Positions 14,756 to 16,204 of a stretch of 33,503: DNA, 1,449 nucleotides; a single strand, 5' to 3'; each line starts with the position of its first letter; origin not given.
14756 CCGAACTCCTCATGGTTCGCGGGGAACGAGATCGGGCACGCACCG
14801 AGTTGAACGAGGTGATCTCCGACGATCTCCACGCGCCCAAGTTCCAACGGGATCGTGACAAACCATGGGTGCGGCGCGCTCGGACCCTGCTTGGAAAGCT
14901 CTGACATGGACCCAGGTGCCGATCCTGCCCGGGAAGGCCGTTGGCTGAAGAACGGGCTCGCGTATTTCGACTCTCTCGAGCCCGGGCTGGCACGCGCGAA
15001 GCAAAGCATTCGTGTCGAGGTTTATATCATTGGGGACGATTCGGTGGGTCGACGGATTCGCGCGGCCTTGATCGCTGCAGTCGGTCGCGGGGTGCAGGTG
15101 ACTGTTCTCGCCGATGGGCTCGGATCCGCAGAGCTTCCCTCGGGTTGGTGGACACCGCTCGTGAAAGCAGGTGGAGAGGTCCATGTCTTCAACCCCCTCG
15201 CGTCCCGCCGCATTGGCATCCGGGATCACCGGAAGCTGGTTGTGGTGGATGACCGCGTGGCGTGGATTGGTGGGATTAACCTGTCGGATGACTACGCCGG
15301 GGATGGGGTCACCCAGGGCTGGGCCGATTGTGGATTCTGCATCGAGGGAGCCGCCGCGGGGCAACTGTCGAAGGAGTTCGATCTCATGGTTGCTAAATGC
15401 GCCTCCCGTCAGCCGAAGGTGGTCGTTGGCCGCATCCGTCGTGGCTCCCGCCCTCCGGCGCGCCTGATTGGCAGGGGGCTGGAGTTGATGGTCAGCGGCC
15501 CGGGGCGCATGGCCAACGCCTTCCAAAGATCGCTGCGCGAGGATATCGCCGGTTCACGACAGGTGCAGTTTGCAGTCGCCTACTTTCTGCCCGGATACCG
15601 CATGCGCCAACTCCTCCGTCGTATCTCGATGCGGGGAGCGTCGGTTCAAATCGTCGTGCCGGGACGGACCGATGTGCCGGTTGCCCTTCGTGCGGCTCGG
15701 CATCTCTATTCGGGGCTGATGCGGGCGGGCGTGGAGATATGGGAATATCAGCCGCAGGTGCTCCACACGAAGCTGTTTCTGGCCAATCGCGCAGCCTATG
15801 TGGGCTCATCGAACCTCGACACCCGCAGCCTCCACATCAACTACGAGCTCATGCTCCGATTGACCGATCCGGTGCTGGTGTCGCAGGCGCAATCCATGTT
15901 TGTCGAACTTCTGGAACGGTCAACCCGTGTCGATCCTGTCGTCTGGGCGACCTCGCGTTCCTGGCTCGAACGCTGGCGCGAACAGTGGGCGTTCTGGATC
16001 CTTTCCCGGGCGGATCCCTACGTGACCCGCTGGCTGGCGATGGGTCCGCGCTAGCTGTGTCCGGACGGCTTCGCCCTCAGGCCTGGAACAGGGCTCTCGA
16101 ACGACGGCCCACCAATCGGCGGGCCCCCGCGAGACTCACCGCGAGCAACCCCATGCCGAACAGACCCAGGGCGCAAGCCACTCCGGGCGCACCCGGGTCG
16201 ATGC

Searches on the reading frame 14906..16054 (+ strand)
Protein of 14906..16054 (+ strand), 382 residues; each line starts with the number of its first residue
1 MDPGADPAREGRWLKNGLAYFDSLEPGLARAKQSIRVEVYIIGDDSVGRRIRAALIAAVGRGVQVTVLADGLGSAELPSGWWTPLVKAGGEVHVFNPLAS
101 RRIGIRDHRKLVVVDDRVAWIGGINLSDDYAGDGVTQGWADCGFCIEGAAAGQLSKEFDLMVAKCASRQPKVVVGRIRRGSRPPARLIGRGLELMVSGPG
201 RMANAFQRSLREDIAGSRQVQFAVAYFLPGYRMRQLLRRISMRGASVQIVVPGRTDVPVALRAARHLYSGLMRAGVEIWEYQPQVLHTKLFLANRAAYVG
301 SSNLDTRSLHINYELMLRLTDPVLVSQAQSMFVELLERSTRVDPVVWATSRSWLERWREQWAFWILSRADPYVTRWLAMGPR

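Call 3: search_protein_families(library=pfam, proteins=[window:14906-16054:+], max_evalue=0.01)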
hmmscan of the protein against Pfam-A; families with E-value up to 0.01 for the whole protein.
window:14906-16054:+ (382 aa): 2 families
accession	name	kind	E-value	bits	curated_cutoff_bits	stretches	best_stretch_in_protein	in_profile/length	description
PF13091.12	PLDc_2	-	1.1e-35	122.8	27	2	217-334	9-130/132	PLD-like domain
PF00614.28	PLDc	-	1.6e-10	41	21.9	1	105-130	3-28/28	Phospholipase D Active site motif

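Call 4: search_protein_families(library=ncbifam, proteins=[window:14906-16054:+], max_evalue=0.01)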
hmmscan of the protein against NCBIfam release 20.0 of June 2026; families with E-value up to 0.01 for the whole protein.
window:14906-16054:+ (382 aa): 7 families
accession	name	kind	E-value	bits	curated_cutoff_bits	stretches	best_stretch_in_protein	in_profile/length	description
NF008427.0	PRK11263.1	equivalog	8.4e-62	209.5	281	1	12-377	12-380/409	cardiolipin synthase ClsB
TIGR04265.1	bac_cardiolipin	equivalog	2.7e-51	175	290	1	20-360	130-474/483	cardiolipin synthase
NF009107.0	PRK12452.1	equivalog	2.8e-45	155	787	1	11-344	142-485/509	cardiolipin synthase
NF038319.1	DISARM_DrmC_I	equivalog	5.3e-12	45.8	133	2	30-129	105-206/236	DISARM system phospholipase D-like protein DrmC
NF041068.1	DpdK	equivalog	4.1e-05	23.2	100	1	231-332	65-163/167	phospholipase D-like domain-containing protein DpdK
NF010491.0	PRK13912.1-2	equivalog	5.6e-05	23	225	0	285-337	122-175/180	nuclease NucT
NF010492.0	PRK13912.1-3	equivalog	0.0002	21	297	0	284-336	119-172/178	nuclease NucT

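Call 21: find_homologous_proteins(query=window:14906-16054:+, max_evalue=1e-10)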
Query window:14906-16054:+ (382 aa): 2750 proteins with E <= 1e-10 among 8000 candidates; the best 120 are listed.
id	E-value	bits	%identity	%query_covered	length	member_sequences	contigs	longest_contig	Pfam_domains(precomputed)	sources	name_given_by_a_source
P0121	1.5e-234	796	91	100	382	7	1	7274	PF13091.13,PF00614.29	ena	-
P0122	5.8e-233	791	91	100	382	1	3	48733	PF13091.13,PF00614.29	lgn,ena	-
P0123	3.8e-193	660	76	100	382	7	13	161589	PF13091.13,PF00614.29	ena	-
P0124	6.0e-169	581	68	98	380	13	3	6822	PF13091.13,PF00614.29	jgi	jgi:cardiolipin synthase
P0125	5.5e-167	574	66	98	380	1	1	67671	PF13091.13,PF00614.29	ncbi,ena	-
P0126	1.5e-149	517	60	98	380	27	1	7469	PF13091.13,PF00614.29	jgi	-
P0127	2.4e-147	509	61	94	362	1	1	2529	PF13091.13,PF00614.29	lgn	-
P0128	2.5e-147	509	60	97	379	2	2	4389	PF13091.13,PF00614.29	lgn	-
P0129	4.7e-147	508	60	97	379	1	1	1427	PF13091.13,PF00614.29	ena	-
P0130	7.4e-145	501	58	99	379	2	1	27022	PF13091.13,PF00614.29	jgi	jgi:cardiolipin synthase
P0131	2.8e-143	496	60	97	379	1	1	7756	PF13091.13,PF00614.29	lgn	-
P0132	7.1e-142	491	58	97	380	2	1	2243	PF13091.13,PF00614.29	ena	-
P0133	1.7e-141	490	59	94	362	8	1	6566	PF13091.13,PF00614.29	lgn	-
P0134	7.2e-141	488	58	98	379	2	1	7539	PF13091.13,PF00614.29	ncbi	-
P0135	6.6e-140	485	57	98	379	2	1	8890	PF13091.13,PF00614.29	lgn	-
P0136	2.2e-138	480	57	98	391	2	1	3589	PF13091.13,PF00614.29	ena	-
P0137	4.2e-138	479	57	97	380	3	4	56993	PF13091.13,PF00614.29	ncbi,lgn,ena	-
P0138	1.7e-137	477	55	99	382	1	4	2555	PF13091.13,PF00614.29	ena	-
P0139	4.4e-137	476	57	99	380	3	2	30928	PF13091.13,PF00614.29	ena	-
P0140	6.8e-132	459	56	96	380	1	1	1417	PF13091.13,PF00614.29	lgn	-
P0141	1.6e-131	457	55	97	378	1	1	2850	PF13091.13,PF00614.29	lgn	-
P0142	4.7e-130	452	56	98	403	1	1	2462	PF13091.13,PF00614.29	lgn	-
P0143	2.9e-128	447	56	98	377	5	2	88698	PF13091.13,PF00614.29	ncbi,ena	-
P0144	4.5e-128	446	53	99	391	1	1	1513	PF13091.13,PF00614.29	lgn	-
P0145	5.9e-128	446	68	71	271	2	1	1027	PF13091.13,PF00614.29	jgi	jgi:cardiolipin synthase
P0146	3.0e-126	440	56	98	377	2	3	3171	PF13091.13,PF00614.29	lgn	-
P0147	7.4e-126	439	53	99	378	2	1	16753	PF13091.13,PF08350.18,PF00614.29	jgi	jgi:cardiolipin synthase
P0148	1.3e-125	438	55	99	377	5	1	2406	PF13091.13,PF00614.29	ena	-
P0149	2.3e-123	430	53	99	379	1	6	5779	PF13091.13,PF00614.29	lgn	-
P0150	4.3e-123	430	55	99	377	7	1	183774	PF13091.13,PF00614.29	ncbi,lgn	-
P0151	2.8e-122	427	55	97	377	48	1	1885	PF13091.13,PF00614.29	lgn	-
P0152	1.4e-119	418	54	97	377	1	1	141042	PF13091.13,PF00614.29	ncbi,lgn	-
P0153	2.0e-116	408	53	97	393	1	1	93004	PF13091.13,PF00614.29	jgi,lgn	-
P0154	8.1e-116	406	51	97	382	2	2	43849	PF13091.13,PF00614.29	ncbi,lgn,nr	ncbi:MAG TPA: phosphatidylserine/phosphatidylglycerophosphate/cardiolipin synthase family protein [V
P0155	1.2e-113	398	51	99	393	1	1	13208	PF13091.13,PF00614.29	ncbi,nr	ncbi:MAG: hypothetical protein J0L84_02965 [Verrucomicrobia bacterium]|nr:hypothetical protein [Verr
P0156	7.1e-113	396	52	99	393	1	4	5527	PF13091.13,PF00614.29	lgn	-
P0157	1.0e-112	395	51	99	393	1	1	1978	PF13091.13,PF00614.29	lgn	-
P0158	1.9e-112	395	50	99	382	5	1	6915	PF13091.13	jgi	jgi:cardiolipin synthase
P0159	5.9e-112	393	50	100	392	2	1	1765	PF13091.13,PF00614.29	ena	-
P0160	1.1e-111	392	50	100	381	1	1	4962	PF13091.13,PF00614.29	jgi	-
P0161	6.2e-111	390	49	100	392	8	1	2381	PF13091.13,PF00614.29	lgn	-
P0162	2.0e-110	388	51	97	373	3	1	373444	PF13091.13,PF00614.29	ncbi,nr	ncbi:MAG: phosphatidylserine/phosphatidylglycerophosphate/cardiolipin synthase family protein [Verru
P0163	1.3e-109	385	49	97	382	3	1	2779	PF13091.13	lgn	-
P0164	2.5e-109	384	51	97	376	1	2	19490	PF13091.13,PF00614.29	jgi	jgi:cardiolipin synthase A/B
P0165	1.8e-108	381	47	96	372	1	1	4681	PF13091.13,PF00614.29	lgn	-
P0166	1.9e-108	381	52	98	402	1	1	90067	PF13091.13,PF00614.29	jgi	jgi:cardiolipin synthase A/B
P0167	2.8e-106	374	49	97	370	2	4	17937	PF13091.13,PF00614.29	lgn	-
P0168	9.6e-105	369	49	97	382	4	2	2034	PF13091.13,PF00614.29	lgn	-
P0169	1.9e-104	368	49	97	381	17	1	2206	PF13091.13,PF00614.29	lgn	-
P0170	3.7e-104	367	48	97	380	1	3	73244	PF13091.13,PF00614.29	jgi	jgi:cardiolipin synthase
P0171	9.2e-104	366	49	100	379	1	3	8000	PF13091.13,PF00614.29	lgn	-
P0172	3.2e-103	364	53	81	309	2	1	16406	PF13091.13,PF00614.29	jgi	jgi:cardiolipin synthase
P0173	5.9e-103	363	47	96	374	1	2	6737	PF13091.13,PF00614.29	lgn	-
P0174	1.0e-102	362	45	97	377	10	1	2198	PF13091.13,PF00614.29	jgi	jgi:cardiolipin synthase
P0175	2.0e-102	362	48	95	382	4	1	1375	PF13091.13,PF00614.29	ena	-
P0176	2.1e-102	361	49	97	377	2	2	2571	PF13091.13,PF00614.29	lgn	-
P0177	3.0e-101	358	46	95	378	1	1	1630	PF13091.13,PF00614.29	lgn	-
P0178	3.2e-101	358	51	95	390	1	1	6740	PF13091.13,PF00614.29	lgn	-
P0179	3.4e-101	357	46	96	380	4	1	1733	PF13091.13,PF00614.29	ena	-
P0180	4.5e-101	357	47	95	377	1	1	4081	PF13091.13,PF00614.29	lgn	-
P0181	6.9e-101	356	47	100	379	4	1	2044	PF13091.13,PF00614.29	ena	-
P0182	2.0e-100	355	47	95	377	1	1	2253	PF13091.13,PF00614.29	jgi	jgi:cardiolipin synthase A/B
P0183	2.0e-100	355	49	93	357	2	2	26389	PF13091.13,PF00614.29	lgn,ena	-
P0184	2.1e-100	355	47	96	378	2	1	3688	PF13091.13,PF00614.29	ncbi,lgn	-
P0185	2.6e-100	355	46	96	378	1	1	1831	PF13091.13,PF00614.29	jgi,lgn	jgi:cardiolipin synthase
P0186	3.0e-100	354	45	97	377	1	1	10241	PF13091.13,PF00614.29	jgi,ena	-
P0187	4.4e-100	354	47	96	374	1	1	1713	PF13091.13,PF00614.29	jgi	-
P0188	4.5e-100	354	47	97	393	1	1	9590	PF13091.13,PF00614.29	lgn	-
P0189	6.7e-100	353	47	96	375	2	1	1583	PF13091.13,PF00614.29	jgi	-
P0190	7.2e-100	353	47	95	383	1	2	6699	PF13091.13,PF00614.29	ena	-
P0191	7.6e-100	353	45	98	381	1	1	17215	PF13091.13,PF00614.29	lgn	-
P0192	7.9e-100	353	47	95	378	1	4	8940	PF13091.13,PF00614.29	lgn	-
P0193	1.9e-99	352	46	95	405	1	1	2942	PF13091.13,PF00614.29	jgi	jgi:cardiolipin synthase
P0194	2.0e-99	352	47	97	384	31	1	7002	PF13091.13,PF00614.29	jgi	-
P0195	2.4e-99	351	45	95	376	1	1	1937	PF13091.13,PF00614.29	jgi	jgi:cardiolipin synthase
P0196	4.1e-99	351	46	96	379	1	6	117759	PF13091.13,PF00614.29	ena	-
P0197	4.2e-99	351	45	98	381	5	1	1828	PF13091.13,PF00614.29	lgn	-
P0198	5.3e-99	350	45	98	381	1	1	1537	PF13091.13,PF00614.29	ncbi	-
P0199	5.3e-99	350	47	97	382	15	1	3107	PF13091.13,PF00614.29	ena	-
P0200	5.8e-99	350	46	97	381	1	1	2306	PF13091.13,PF00614.29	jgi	jgi:cardiolipin synthase A/B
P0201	6.4e-99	350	46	95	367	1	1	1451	PF13091.13,PF00614.29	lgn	-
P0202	1.2e-98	349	46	97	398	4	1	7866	PF13091.13,PF00614.29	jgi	-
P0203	1.3e-98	349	46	97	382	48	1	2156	PF13091.13,PF00614.29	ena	-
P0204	1.5e-98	349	45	98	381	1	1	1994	PF13091.13,PF00614.29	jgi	jgi:cardiolipin synthase A/B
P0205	1.6e-98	349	46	95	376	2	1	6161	PF13091.13,PF00614.29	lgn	-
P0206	2.2e-98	348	46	95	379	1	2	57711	PF13091.13,PF00614.29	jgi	jgi:cardiolipin synthase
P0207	3.1e-98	348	46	97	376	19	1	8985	PF13091.13,PF00614.29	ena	-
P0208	3.4e-98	348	47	92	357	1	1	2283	PF13091.13,PF00614.29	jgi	jgi:cardiolipin synthase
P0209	3.5e-98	348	45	98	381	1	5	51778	PF13091.13,PF00614.29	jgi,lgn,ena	jgi:cardiolipin synthase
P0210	3.8e-98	347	45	97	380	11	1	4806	PF13091.13,PF00614.29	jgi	-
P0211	4.4e-98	347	48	97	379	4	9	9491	PF13091.13,PF00614.29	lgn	-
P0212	5.1e-98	347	48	95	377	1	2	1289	PF13091.13,PF00614.29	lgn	-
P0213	5.3e-98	347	46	96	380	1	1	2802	PF13091.13,PF00614.29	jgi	-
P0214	6.0e-98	347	47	95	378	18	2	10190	PF13091.13,PF00614.29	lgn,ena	-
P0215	8.9e-98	346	45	97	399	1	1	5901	PF13091.13,PF00614.29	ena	-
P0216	9.1e-98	346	45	95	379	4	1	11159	PF13091.13,PF00614.29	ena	-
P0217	9.8e-98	346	44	98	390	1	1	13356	PF13091.13,PF00614.29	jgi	jgi:cardiolipin synthase A/B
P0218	1.0e-97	346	47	97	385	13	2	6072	PF13091.13,PF00614.29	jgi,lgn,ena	-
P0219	1.1e-97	346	44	95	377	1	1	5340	PF13091.13,PF00614.29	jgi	jgi:cardiolipin synthase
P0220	1.2e-97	346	47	95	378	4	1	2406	PF13091.13,PF00614.29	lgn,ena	-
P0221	1.2e-97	346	46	98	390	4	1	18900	PF13091.13,PF00614.29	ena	-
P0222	1.3e-97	346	45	95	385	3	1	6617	PF13091.13,PF00614.29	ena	-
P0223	1.3e-97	346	45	96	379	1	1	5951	PF13091.13,PF00614.29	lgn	-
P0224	1.5e-97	345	44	96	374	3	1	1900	PF13091.13,PF00614.29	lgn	-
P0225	1.6e-97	345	46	97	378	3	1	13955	PF13091.13,PF00614.29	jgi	jgi:cardiolipin synthase A/B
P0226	1.7e-97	345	47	97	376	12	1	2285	PF13091.13,PF00614.29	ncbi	-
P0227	1.8e-97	345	44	97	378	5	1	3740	PF13091.13,PF00614.29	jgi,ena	-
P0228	2.2e-97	345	45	95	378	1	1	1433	PF13091.13,PF00614.29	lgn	-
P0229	2.3e-97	345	46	95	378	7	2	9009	PF13091.13,PF00614.29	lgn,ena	-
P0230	2.4e-97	345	45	97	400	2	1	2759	PF13091.13,PF00614.29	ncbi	-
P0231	2.6e-97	345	46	95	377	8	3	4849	PF13091.13,PF00614.29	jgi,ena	-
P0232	3.1e-97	344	47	97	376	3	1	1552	PF13091.13,PF00614.29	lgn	-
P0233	3.3e-97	344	45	95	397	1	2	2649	PF13091.13,PF00614.29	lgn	-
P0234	3.5e-97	344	44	96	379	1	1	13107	PF13091.13,PF00614.29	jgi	jgi:cardiolipin synthase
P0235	4.8e-97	344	46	98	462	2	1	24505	PF13091.13,PF00614.29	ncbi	ncbi:MAG: phospholipase D-like domain-containing protein [Verrucomicrobiota bacterium]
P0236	5.0e-97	344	47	95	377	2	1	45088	PF13091.13,PF00614.29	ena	-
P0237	6.1e-97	343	45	97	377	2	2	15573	PF13091.13,PF00614.29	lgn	-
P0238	6.4e-97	343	44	96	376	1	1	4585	PF13091.13,PF00614.29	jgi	jgi:cardiolipin synthase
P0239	6.5e-97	343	45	96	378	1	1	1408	PF13091.13,PF00614.29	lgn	-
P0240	6.5e-97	343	44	98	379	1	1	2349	PF13091.13,PF00614.29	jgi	jgi:cardiolipin synthase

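Call 23: find_related_loci(query=A2, collection=metagenome_contigs, flank=10000)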
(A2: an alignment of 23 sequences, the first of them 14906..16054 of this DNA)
Query A2 (382 aa) in metagenome_contigs; peptide patterns used: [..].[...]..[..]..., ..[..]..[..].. (x = any residue, [..] = any of these).
600 stretches matched a pattern (row limit reached: there are more); 568 encode a relative of the query (tblastn E <= 1e-3); the best 80 are kept; 80 distinct loci.
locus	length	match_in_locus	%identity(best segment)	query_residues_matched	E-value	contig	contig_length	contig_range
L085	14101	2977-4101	56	6-382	1e-132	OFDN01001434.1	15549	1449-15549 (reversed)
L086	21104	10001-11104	53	13-382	1e-120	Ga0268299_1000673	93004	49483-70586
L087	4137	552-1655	49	13-382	2e-108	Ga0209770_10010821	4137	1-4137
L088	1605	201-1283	47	13-376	6e-115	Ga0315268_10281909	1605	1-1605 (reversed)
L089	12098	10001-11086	46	12-376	4e-106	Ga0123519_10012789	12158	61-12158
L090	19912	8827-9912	46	12-376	1e-105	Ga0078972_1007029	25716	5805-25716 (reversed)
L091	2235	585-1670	46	12-376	6e-111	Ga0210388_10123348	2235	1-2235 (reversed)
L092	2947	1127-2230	45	12-382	1e-108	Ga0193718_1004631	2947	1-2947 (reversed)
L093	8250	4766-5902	47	1-382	7e-105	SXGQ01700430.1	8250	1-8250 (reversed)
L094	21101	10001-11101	44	7-376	5e-104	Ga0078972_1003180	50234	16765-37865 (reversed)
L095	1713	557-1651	47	12-378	9e-111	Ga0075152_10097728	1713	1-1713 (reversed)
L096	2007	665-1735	45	12-372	2e-109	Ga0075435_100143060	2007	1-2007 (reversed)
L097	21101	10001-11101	44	7-376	5e-103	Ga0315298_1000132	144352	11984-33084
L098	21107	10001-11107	44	4-375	6e-102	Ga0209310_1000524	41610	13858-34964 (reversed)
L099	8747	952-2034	44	12-375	7e-102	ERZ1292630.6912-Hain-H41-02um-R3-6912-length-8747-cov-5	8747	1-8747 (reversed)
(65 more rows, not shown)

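Call 29: find_encoding_contigs(protein=P0152, flank=10000, max_places=1)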
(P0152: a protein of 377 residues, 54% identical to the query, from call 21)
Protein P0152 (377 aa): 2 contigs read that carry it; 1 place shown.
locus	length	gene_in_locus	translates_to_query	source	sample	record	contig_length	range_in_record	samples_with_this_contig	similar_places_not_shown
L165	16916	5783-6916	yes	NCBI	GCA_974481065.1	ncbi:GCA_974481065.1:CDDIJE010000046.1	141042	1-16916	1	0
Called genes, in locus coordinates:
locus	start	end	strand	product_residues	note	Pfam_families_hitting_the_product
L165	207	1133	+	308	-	-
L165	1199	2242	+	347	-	PF18766:SWI2_SNF2, PF01435:Peptidase_M48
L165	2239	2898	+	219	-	PF01987:AIM24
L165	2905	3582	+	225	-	PF01987:AIM24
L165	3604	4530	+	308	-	PF14237:GYF_2, PF01987:AIM24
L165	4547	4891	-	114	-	-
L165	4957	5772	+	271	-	PF00515:TPR_1 (faint), PF07719:TPR_2 (faint), PF13174:TPR_6 (faint), PF13424:TPR_12 (faint), PF13428:TPR_14 (faint), PF23914:TPR_CcmH_CycH (weak), PF13432:TPR_16, PF14559:TPR_19, +2 more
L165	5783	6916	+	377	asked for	PF13091:PLDc_2, PF00614:PLDc (faint), PF13091:PLDc_2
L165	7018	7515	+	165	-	PF02082:Rrf2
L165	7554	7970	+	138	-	PF01592:NifU_N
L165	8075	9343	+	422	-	PF00266:Aminotran_5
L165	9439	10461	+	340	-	PF03150:CCP_MauG, PF00034:Cytochrom_C (faint)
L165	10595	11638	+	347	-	PF01883:FeS_assembly_P, PF01656:CbiA, PF09140:MipZ, PF10609:ParA, PF13614:AAA_31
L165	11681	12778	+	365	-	-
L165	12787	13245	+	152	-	-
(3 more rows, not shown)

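Call 30: find_encoding_contigs(protein=P0150, flank=10000, max_places=1)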
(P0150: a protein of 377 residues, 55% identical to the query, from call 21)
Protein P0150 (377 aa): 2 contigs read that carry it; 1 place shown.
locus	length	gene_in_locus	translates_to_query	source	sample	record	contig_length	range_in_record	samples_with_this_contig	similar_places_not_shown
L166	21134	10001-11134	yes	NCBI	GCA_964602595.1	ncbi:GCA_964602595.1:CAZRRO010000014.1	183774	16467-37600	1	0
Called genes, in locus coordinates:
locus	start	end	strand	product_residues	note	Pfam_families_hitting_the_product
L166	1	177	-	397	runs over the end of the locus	PF25917:BSH_RND, PF25973:BSH_CzcB (weak), PF26002:Beta-barrel_AprE (faint), PF25885:HH_EMRA (weak), PF25954:Beta-barrel_RND_2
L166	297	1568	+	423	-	PF16491:Peptidase_M48_N, PF01435:Peptidase_M48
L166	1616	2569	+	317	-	PF04055:Radical_SAM (weak)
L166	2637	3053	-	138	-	-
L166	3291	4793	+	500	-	PF25596:CPSase_L_D1, PF02786:CPSase_L_D2, PF02787:CPSase_L_D3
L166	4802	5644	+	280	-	-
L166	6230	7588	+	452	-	PF02518:HATPase_c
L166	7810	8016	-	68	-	-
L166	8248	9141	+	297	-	PF00581:Rhodanese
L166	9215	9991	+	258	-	PF13431:TPR_17 (faint), PF13424:TPR_12 (faint), PF07721:TPR_4 (faint), PF23914:TPR_CcmH_CycH (weak), PF00515:TPR_1 (faint), PF13432:TPR_16, PF13414:TPR_11 (weak), PF14559:TPR_19, +4 more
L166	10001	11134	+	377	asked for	PF13091:PLDc_2, PF00614:PLDc (faint), PF13091:PLDc_2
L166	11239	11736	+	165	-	PF02082:Rrf2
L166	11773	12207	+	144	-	PF01592:NifU_N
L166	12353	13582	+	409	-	PF00266:Aminotran_5, PF01041:DegT_DnrJ_EryC1 (weak)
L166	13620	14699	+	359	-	PF00034:Cytochrom_C (faint), PF03150:CCP_MauG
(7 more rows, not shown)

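Call 31: find_encoding_contigs(protein=P0162, flank=10000, max_places=1)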
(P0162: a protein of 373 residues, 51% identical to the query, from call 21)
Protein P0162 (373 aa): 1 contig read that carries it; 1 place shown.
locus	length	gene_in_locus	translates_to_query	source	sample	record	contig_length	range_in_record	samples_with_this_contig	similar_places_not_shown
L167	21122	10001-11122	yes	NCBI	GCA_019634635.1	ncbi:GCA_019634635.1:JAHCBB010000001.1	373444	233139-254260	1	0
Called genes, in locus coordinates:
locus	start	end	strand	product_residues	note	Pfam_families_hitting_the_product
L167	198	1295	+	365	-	PF01571:GCV_T, PF08669:GCV_T_C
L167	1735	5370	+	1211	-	PF23500:DUF7133, PF07995:GSDH, PF13646:HEAT_2 (faint), PF02985:HEAT (faint)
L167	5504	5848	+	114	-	-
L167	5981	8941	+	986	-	-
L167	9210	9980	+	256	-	PF12895:ANAPC3 (faint), PF13424:TPR_12 (faint), PF23914:TPR_CcmH_CycH (weak), PF13431:TPR_17 (faint), PF00515:TPR_1 (faint), PF07719:TPR_2 (weak), PF13432:TPR_16, PF14559:TPR_19, +4 more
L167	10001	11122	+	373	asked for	PF13091:PLDc_2, PF00614:PLDc (faint), PF13091:PLDc_2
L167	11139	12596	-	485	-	PF07394:DUF1501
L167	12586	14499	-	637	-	PF07583:PSCyt2, PF07587:PSD1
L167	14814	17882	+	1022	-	PF07517:SecA_DEAD, PF00270:DEAD (weak), PF01043:SecA_PP_bind, PF21090:P-loop_SecA, PF07516:SecA_SW, PF02810:SEC-C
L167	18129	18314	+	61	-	-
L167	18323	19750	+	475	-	PF04055:Radical_SAM, PF11946:DUF3463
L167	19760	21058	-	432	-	PF01408:GFO_IDH_MocA, PF19051:GFO_IDH_MocA_C2, PF22725:GFO_IDH_MocA_C3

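Call 38: search_solved_structures(query=window:14906-16054:+, max_evalue=0.001)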
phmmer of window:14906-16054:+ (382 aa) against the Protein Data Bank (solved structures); distinct sequences matched with E-value up to 0.001: 1.
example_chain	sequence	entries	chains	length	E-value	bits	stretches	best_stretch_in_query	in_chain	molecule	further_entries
7e0m_A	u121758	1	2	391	2.3e-06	30.5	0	283-334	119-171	Phospholipase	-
